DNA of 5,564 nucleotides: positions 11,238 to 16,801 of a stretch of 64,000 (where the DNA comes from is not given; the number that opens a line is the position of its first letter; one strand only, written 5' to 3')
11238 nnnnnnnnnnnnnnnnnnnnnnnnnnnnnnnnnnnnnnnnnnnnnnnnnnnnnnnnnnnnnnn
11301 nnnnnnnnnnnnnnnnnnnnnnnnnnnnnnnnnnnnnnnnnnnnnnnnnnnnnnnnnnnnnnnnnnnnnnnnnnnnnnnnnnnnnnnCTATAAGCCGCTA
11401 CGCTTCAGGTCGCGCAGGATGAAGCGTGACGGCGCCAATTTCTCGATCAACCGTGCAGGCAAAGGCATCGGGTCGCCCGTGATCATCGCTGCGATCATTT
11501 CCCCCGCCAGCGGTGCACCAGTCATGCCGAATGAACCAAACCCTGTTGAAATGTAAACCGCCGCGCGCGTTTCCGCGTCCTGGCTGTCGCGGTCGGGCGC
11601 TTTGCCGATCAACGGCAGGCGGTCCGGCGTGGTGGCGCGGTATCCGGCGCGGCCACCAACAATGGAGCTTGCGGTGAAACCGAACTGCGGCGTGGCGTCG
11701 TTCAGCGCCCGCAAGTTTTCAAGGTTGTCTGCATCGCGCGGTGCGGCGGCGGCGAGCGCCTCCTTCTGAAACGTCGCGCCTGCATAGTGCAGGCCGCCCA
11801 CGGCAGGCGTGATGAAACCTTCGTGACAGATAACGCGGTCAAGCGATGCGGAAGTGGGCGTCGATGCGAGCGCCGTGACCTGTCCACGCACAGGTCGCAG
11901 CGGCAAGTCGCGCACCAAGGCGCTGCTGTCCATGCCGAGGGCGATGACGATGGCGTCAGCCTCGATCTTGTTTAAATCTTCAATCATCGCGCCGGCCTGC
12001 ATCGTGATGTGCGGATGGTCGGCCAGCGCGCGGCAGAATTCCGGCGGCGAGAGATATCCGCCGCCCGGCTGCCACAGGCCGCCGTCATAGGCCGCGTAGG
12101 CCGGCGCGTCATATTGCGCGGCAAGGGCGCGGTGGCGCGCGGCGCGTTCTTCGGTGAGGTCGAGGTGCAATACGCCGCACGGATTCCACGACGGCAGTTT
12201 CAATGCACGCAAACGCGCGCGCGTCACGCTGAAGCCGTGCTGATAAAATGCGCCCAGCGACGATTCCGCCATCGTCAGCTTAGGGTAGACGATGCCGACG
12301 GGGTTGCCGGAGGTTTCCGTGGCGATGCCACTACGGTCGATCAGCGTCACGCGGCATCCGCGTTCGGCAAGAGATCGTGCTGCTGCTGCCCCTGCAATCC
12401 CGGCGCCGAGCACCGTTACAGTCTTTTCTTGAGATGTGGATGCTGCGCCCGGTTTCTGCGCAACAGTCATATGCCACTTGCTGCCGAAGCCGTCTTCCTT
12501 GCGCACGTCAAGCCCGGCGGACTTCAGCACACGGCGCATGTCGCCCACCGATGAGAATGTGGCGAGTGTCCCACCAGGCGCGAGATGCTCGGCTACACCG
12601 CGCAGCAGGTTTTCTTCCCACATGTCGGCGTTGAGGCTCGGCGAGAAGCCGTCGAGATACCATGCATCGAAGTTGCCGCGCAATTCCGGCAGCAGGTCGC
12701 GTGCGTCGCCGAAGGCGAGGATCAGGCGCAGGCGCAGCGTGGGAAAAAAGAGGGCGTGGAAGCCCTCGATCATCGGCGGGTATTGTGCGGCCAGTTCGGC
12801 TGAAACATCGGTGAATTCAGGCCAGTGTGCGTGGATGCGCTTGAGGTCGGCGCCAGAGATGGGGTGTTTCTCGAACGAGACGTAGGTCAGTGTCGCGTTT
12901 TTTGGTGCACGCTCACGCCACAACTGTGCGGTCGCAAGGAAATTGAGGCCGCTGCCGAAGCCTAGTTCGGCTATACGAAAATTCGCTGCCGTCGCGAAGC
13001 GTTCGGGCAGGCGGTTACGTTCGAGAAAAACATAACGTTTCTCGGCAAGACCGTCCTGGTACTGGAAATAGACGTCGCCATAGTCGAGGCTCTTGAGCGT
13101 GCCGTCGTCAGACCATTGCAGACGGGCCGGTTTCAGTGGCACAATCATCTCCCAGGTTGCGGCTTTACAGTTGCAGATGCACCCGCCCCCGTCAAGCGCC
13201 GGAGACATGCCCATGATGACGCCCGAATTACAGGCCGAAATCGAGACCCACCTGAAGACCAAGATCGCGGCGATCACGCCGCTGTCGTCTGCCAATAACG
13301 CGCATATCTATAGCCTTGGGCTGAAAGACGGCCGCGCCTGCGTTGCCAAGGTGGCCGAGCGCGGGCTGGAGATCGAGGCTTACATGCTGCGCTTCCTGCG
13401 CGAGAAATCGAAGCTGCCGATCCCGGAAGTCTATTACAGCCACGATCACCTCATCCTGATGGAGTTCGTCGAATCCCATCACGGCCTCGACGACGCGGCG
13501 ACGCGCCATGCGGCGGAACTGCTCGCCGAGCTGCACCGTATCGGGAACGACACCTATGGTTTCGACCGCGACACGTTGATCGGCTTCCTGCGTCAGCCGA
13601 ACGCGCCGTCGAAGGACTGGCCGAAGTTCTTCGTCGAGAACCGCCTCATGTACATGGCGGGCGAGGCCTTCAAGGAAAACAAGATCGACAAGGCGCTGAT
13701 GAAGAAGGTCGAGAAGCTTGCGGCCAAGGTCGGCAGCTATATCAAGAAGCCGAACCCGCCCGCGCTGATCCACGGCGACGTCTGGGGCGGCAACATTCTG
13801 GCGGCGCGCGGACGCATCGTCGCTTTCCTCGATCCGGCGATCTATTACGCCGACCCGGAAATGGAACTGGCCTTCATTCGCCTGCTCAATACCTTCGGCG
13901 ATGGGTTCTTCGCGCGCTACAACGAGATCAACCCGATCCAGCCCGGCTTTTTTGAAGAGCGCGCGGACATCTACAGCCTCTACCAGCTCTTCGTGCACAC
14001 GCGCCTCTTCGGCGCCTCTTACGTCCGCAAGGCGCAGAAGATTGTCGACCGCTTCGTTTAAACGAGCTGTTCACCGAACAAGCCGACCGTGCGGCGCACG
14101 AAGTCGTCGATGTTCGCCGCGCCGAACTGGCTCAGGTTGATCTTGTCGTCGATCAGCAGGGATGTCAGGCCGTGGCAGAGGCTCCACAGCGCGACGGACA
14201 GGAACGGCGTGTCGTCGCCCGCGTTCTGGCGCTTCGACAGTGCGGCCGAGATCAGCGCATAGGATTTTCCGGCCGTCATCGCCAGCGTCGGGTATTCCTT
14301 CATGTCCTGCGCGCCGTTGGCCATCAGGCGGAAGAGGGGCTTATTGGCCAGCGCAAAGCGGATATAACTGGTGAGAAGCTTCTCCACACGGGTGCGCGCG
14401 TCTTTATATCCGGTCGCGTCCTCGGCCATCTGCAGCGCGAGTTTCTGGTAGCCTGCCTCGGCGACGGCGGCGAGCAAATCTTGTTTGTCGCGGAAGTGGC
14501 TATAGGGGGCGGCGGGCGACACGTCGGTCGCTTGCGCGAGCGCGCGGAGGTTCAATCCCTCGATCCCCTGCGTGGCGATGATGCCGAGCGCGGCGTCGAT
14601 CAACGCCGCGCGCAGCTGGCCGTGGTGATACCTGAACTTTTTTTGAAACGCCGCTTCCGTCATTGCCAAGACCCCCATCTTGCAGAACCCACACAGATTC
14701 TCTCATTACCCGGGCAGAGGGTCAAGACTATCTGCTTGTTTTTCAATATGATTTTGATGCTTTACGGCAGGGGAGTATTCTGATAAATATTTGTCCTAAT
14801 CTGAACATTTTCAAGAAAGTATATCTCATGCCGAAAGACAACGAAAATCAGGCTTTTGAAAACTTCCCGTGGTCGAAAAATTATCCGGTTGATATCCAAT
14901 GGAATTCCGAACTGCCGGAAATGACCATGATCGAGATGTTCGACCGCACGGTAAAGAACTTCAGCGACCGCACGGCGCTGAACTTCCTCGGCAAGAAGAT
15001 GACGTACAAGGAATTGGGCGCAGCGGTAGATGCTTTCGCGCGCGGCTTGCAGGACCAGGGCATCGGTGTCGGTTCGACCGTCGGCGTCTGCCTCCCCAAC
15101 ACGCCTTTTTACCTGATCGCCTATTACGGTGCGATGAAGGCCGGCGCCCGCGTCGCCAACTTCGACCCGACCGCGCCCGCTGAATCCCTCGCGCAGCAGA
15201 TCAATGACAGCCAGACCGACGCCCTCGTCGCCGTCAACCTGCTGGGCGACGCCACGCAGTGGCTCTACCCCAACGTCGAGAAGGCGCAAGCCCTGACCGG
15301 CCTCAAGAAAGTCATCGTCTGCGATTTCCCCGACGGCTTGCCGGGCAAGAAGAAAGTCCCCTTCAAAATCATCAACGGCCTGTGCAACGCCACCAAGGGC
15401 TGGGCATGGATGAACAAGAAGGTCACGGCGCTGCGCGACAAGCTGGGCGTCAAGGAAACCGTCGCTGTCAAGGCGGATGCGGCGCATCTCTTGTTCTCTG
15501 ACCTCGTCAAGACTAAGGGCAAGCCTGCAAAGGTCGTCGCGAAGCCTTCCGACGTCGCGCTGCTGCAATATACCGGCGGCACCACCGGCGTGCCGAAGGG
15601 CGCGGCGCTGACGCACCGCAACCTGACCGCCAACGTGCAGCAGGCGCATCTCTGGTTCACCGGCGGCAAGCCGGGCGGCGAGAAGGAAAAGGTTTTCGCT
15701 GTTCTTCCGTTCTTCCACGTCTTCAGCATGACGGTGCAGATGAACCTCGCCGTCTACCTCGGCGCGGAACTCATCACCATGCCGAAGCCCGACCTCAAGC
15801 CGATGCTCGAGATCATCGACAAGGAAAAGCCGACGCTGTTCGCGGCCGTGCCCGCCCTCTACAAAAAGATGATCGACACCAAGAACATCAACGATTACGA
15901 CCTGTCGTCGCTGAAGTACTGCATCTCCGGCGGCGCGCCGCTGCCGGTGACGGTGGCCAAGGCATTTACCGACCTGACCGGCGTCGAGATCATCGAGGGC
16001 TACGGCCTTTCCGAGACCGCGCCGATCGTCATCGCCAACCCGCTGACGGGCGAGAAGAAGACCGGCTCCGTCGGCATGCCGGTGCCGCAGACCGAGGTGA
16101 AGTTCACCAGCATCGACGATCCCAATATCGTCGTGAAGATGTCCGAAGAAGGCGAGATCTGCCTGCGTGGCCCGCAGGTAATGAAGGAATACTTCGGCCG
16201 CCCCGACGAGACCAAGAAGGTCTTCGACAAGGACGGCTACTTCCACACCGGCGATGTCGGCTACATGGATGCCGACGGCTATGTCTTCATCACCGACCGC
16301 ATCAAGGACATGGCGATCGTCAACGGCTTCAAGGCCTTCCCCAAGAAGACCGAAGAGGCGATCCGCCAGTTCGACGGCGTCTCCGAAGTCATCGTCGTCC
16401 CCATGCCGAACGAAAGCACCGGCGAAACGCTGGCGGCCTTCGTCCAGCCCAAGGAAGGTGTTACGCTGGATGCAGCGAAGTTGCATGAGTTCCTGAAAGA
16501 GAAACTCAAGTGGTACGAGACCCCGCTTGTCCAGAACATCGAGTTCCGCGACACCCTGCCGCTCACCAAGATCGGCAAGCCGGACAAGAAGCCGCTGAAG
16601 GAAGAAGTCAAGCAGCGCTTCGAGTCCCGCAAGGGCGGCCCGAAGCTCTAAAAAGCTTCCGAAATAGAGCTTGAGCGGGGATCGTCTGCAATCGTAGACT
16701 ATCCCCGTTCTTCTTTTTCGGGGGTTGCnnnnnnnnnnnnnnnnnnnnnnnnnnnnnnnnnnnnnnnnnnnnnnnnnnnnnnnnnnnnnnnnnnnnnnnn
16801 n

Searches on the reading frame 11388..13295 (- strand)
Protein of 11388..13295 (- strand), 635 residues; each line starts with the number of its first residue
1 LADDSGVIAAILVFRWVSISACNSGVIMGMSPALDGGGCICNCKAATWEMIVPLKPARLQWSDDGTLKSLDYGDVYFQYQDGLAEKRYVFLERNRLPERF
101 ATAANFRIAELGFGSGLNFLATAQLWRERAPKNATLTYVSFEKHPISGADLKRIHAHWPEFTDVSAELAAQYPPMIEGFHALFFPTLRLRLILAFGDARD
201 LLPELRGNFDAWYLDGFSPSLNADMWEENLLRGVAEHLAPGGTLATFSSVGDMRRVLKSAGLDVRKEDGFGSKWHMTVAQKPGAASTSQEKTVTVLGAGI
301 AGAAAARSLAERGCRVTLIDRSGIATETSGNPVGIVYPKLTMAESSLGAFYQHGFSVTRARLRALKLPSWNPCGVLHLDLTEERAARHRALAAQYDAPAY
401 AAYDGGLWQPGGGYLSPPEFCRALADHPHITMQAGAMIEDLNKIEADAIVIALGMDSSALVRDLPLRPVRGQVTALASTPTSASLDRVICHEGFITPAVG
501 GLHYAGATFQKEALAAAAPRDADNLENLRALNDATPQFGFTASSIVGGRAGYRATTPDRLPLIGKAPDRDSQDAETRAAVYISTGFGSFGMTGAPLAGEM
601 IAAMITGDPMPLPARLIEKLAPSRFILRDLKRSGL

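Call 77: search_protein_families(library=pfam, proteins=[window:11388-13295:-], max_evalue=0.00001)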
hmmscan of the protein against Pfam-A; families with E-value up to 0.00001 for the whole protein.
window:11388-13295:- (635 aa): 4 families
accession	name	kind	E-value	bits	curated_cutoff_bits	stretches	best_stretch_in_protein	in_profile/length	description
PF01266.30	DAO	-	3.1e-41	142.5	27.9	1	293-604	2-353/353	FAD dependent oxidoreductase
PF05430.17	Methyltransf_30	-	2e-34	118.6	22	1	159-282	1-124/124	S-adenosyl-L-methionine-dependent methyltransferase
PF13450.12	NAD_binding_8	-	4e-07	30.7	21.9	0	295-322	1-28/68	NAD(P)-binding Rossmann-like domain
PF07992.20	Pyr_redox_2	-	7.6e-06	26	26.1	0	292-324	2-31/291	Pyridine nucleotide-disulphide oxidoreductase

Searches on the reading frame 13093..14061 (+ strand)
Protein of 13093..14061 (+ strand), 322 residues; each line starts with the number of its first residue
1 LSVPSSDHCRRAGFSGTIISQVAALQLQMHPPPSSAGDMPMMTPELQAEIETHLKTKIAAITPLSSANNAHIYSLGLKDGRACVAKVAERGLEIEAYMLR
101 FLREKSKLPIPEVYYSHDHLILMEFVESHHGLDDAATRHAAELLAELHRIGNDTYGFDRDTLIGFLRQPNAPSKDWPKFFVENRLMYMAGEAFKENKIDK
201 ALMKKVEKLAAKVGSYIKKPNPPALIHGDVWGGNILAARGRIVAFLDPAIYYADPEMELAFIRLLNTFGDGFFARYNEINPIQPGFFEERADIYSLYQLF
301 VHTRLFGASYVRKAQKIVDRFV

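Call 79: search_protein_families(library=pfam, proteins=[window:13093-14061:+], max_evalue=0.001)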
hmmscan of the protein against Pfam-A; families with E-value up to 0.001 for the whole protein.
window:13093-14061:+ (322 aa): 3 families
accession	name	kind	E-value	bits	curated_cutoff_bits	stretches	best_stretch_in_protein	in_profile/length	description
PF03881.20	Fructosamin_kin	-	5.5e-50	170.7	22.4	1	91-321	55-285/288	Fructosamine kinase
PF01636.29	APH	-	1.3e-13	51.8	23.2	1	61-263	2-210/239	Phosphotransferase enzyme family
PF01163.29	RIO1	-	0.00092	19.3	22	0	93-132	56-98/187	RIO domain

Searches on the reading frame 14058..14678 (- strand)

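Call 79: search_protein_families(library=pfam, proteins=[window:14058-14678:-], max_evalue=0.001)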
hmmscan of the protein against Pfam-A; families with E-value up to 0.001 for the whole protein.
window:14058-14678:- (206 aa): 2 families
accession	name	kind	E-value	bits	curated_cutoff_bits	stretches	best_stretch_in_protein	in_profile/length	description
PF00440.29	TetR_N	-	1.7e-10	40.9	24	1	26-72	1-47/47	Bacterial regulatory proteins, tetR family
PF13305.11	TetR_C_33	-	1.7e-09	38.7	26.8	1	100-198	3-100/103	Tetracyclin repressor-like, C-terminal domain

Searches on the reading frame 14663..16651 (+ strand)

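Call 77: search_protein_families(library=pfam, proteins=[window:14663-16651:+], max_evalue=0.00001)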
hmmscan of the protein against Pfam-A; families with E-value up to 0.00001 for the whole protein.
window:14663-16651:+ (662 aa): 2 families
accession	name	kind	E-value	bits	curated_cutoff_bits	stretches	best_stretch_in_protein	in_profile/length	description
PF00501.34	AMP-binding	-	1.1e-91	308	29.9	1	93-511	1-384/384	AMP-binding enzyme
PF13193.12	AMP-binding_C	-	6.8e-11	43.4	24.5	1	563-639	2-76/76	AMP-binding enzyme C-terminal domain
